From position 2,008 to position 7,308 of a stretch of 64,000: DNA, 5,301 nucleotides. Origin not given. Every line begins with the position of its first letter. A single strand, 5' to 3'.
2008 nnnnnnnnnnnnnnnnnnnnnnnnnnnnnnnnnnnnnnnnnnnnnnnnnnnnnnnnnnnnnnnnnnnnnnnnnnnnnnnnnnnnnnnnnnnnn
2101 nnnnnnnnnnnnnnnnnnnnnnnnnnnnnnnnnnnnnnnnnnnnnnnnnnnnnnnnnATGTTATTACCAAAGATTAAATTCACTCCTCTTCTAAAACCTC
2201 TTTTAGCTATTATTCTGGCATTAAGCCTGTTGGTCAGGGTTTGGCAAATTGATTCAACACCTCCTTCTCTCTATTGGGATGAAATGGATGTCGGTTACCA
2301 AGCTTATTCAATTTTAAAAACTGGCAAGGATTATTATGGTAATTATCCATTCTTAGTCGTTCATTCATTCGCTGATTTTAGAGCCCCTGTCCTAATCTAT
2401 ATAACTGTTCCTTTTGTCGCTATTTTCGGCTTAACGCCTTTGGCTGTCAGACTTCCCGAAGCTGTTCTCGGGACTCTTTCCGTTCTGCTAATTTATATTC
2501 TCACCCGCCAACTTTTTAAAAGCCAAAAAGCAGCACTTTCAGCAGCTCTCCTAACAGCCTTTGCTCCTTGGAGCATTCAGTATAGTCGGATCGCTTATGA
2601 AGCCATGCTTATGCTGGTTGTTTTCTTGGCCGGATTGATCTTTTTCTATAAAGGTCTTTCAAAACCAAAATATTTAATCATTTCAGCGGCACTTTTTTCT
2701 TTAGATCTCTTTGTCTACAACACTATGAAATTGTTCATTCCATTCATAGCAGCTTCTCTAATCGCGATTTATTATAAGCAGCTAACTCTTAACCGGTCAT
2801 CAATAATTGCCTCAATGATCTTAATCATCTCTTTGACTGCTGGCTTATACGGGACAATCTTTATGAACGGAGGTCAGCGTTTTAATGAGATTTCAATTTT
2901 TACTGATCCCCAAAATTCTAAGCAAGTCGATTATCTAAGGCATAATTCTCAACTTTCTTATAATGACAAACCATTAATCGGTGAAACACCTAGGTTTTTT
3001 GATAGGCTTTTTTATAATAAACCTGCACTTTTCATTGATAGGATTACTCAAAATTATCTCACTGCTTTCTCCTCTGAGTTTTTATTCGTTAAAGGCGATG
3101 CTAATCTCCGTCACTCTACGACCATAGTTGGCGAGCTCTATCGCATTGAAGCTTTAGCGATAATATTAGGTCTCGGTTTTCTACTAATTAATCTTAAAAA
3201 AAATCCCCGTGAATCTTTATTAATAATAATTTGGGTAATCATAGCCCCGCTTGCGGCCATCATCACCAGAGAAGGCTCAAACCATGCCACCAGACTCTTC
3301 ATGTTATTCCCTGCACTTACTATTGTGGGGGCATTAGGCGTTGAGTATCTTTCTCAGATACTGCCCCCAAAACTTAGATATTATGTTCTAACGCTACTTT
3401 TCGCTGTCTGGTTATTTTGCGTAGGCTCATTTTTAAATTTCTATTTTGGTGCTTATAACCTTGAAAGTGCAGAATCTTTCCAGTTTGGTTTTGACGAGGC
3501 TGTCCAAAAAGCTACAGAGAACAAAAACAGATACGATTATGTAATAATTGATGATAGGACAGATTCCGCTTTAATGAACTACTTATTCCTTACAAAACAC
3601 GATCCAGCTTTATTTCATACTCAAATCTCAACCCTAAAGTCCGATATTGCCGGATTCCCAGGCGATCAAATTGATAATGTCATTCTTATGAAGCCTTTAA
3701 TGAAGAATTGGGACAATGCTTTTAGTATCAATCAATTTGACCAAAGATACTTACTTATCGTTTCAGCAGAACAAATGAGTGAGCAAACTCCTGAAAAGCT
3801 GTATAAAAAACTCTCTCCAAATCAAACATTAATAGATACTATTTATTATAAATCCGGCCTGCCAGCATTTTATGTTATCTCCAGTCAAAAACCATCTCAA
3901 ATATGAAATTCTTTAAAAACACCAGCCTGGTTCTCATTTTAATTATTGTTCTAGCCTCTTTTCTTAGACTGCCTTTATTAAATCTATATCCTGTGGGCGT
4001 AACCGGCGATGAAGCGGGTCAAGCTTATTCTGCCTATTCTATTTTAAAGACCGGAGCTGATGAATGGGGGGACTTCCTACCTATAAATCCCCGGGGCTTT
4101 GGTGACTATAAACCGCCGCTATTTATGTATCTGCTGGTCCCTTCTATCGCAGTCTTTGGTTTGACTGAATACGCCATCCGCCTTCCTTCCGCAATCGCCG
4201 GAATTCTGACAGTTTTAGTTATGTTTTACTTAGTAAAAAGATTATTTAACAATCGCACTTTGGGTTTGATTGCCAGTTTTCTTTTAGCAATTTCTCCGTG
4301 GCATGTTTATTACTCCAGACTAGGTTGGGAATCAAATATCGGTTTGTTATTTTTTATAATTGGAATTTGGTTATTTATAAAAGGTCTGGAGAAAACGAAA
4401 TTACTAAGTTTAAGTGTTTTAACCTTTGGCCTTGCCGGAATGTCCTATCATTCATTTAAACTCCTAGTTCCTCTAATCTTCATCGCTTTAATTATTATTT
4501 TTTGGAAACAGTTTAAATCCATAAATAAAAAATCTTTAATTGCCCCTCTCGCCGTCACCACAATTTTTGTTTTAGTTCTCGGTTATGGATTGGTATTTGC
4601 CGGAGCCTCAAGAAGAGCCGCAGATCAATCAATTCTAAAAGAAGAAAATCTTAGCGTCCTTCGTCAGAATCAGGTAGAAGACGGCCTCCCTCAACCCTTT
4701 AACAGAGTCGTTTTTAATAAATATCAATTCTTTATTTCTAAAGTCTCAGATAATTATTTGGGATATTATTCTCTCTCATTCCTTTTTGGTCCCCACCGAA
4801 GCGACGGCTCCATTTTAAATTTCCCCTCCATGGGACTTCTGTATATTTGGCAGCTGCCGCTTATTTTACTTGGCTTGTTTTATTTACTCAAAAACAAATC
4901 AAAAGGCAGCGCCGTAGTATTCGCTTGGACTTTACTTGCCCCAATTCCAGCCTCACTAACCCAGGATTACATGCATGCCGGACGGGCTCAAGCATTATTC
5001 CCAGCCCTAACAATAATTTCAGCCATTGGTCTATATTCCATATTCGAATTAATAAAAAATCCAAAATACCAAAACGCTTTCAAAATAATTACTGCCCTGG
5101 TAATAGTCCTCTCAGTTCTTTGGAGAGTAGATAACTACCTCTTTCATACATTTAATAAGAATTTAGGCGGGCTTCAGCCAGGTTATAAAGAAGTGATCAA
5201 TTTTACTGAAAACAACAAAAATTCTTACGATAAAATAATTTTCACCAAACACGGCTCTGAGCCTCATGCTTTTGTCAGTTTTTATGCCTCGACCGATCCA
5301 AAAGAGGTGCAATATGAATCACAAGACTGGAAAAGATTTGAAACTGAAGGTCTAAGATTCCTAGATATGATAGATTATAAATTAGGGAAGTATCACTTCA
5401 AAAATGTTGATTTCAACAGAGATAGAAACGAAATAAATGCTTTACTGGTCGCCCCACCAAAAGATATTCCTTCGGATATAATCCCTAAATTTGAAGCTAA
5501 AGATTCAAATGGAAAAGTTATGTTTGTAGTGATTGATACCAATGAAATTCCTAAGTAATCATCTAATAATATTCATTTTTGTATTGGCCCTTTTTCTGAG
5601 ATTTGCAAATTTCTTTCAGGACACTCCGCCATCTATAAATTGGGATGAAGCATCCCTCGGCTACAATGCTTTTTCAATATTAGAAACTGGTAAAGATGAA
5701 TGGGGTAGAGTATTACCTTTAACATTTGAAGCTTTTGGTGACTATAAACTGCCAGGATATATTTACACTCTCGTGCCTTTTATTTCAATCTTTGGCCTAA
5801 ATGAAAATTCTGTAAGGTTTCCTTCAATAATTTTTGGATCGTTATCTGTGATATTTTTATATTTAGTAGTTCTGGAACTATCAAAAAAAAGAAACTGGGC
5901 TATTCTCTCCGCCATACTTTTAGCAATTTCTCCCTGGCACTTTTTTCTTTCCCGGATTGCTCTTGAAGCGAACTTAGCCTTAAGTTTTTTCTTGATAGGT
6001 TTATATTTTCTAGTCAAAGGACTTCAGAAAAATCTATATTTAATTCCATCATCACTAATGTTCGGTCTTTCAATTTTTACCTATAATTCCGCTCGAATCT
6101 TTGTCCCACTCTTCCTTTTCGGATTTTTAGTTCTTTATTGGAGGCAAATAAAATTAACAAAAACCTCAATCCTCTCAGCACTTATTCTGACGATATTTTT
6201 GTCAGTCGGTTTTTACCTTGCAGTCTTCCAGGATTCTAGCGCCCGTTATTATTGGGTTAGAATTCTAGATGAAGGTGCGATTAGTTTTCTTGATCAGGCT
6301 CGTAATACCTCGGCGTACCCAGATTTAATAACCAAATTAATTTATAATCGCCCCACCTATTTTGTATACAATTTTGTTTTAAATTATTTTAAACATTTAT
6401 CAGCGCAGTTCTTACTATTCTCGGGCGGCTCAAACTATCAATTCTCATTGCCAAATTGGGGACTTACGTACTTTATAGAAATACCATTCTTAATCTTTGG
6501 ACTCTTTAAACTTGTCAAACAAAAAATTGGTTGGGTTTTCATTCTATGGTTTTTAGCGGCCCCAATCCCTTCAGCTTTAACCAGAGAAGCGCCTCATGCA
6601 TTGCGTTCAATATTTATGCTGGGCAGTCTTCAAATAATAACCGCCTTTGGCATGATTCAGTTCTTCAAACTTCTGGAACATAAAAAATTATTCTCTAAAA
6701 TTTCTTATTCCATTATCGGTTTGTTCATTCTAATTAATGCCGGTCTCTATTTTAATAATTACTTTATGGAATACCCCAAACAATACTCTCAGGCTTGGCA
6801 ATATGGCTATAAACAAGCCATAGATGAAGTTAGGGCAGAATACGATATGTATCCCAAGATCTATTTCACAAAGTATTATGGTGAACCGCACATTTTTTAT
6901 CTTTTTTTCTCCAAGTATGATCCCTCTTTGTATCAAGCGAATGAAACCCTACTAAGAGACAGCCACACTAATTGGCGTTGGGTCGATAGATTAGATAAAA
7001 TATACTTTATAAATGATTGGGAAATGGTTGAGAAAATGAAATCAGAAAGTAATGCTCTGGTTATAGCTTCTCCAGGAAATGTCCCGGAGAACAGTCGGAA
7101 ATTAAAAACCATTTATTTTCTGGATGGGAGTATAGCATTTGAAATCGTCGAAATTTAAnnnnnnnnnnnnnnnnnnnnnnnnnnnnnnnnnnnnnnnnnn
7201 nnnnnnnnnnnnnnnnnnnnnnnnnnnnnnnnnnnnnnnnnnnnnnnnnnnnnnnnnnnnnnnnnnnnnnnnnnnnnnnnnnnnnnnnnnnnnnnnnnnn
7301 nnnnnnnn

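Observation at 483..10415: Six head-to-tail PMT/ArnT-like GT-C glycosyltransferase paralogs with overlapping junctions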

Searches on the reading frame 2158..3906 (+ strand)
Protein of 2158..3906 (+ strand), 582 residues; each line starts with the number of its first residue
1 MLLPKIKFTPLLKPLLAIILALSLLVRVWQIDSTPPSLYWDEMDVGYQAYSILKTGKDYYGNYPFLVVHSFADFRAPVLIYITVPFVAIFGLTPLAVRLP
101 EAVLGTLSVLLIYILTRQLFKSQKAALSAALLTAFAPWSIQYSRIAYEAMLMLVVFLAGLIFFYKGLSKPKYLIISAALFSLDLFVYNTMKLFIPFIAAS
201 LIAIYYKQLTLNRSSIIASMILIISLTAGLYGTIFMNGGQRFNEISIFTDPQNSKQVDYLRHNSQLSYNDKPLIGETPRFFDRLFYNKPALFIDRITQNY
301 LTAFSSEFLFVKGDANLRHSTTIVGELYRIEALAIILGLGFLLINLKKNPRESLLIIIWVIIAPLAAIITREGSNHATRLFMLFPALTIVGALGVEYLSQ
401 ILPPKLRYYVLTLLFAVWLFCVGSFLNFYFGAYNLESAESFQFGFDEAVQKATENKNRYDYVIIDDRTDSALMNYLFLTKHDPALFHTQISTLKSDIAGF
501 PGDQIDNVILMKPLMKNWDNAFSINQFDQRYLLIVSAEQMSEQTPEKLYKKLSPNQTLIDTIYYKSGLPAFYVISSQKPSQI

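Call 5: search_protein_families(library=pfam, proteins=[window:2158-3906:+], max_evalue=0.01)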
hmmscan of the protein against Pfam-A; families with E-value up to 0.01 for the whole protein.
window:2158-3906:+ (582 aa): 2 families
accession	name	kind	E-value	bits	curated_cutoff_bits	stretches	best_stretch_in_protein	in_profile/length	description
PF13231.12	PMT_2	-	3.4e-11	44.1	26.1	1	76-224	3-150/160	Dolichyl-phosphate-mannose-protein mannosyltransferase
PF02366.24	PMT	-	4.2e-07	30.2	22.7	1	18-187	2-180/245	Dolichyl-phosphate-mannose-protein mannosyltransferase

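Call 6: search_protein_families(library=ncbifam, proteins=[window:2158-3906:+], max_evalue=0.01)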
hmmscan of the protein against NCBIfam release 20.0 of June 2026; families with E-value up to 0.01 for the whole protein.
window:2158-3906:+ (582 aa): 3 families
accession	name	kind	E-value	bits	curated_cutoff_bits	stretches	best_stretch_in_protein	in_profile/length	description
TIGR03663.1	TIGR03663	subfamily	4.6e-16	58.9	126.25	1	16-215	4-192/435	flippase activity-associated protein Agl23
NF058602.1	PrMnsylTfPmt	equivalog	5.7e-05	22.1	800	1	88-144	112-168/530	protein O-mannosyltransferase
NF047440.1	LA3751_2_3_fam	subfamily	0.0002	20.3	200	0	79-480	85-429/460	LA_3751/LA_3752 family putative glycosyltransferase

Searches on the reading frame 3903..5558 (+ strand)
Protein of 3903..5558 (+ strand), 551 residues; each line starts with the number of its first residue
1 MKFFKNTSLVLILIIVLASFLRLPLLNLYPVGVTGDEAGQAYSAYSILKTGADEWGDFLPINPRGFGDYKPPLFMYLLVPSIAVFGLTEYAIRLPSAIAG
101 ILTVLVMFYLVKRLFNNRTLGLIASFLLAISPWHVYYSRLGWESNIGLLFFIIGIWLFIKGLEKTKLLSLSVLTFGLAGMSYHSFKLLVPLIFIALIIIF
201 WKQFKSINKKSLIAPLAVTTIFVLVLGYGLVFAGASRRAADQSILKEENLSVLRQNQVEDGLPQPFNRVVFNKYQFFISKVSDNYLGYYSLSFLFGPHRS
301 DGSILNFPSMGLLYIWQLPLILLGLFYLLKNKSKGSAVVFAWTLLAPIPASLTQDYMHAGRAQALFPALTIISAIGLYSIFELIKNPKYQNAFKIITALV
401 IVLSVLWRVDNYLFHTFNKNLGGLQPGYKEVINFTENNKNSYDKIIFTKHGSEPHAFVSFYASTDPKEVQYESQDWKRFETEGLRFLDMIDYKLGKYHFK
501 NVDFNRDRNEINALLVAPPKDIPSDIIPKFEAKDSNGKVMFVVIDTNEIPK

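Call 5: search_protein_families(library=pfam, proteins=[window:3903-5558:+], max_evalue=0.01)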
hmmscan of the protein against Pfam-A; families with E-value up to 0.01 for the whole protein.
window:3903-5558:+ (551 aa): 2 families
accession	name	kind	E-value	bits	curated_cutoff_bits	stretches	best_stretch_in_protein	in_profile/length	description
PF13231.12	PMT_2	-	2.2e-16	60.9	26.1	1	70-224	2-153/160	Dolichyl-phosphate-mannose-protein mannosyltransferase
PF02366.24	PMT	-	7.4e-06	26.1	22.7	1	83-226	75-228/245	Dolichyl-phosphate-mannose-protein mannosyltransferase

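Call 6: search_protein_families(library=ncbifam, proteins=[window:3903-5558:+], max_evalue=0.01)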
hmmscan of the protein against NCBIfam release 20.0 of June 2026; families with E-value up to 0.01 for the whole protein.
window:3903-5558:+ (551 aa): 4 families
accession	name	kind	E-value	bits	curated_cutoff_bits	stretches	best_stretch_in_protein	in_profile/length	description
TIGR03663.1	TIGR03663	subfamily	3.2e-16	59.4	126.25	1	10-212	3-194/435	flippase activity-associated protein Agl23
TIGR04154.1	archaeo_STT3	subfamily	7.4e-06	24.6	450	1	71-142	70-148/831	oligosaccharyl transferase, archaeosortase A system-associated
NF058602.1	PrMnsylTfPmt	equivalog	1.2e-05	24.4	800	1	60-163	89-192/530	protein O-mannosyltransferase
NF009784.2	PRK13279.1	equivalog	0.0027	16.4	567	1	75-226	66-220/539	lipid IV(A) 4-amino-4-deoxy-L-arabinosyltransferase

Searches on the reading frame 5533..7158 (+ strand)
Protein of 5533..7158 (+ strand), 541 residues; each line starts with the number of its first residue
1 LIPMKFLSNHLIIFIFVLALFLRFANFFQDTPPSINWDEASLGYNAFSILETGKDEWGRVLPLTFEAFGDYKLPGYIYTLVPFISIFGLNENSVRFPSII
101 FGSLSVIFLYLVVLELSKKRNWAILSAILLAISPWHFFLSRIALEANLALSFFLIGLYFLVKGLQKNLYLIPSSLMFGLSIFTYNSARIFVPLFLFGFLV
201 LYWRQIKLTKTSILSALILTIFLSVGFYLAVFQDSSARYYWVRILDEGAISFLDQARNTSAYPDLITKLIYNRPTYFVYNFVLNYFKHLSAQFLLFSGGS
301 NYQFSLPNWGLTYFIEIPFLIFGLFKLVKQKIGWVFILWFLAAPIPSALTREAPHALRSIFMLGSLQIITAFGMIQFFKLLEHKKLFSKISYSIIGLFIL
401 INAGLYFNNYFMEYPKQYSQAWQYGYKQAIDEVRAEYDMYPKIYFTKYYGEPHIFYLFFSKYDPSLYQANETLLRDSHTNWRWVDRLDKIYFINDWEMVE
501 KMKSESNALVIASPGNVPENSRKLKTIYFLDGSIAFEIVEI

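Call 5: search_protein_families(library=pfam, proteins=[window:5533-7158:+], max_evalue=0.01)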
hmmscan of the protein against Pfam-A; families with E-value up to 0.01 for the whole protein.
window:5533-7158:+ (541 aa): 2 families
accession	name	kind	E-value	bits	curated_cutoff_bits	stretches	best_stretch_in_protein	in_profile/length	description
PF13231.12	PMT_2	-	4.3e-14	53.5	26.1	1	75-224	5-156/160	Dolichyl-phosphate-mannose-protein mannosyltransferase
PF02366.24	PMT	-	8.7e-09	35.7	22.7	1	14-232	2-237/245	Dolichyl-phosphate-mannose-protein mannosyltransferase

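Call 6: search_protein_families(library=ncbifam, proteins=[window:5533-7158:+], max_evalue=0.01)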
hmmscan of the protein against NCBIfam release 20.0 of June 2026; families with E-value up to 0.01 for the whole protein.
window:5533-7158:+ (541 aa): 1 family
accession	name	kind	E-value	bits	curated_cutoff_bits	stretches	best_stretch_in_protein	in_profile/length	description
NF053546.1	violacein_VioA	equivalog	0.0098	15.2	600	0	180-258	253-330/411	flavin-dependent violacein biosynthesis tryptophan-2 monooxygenase VioA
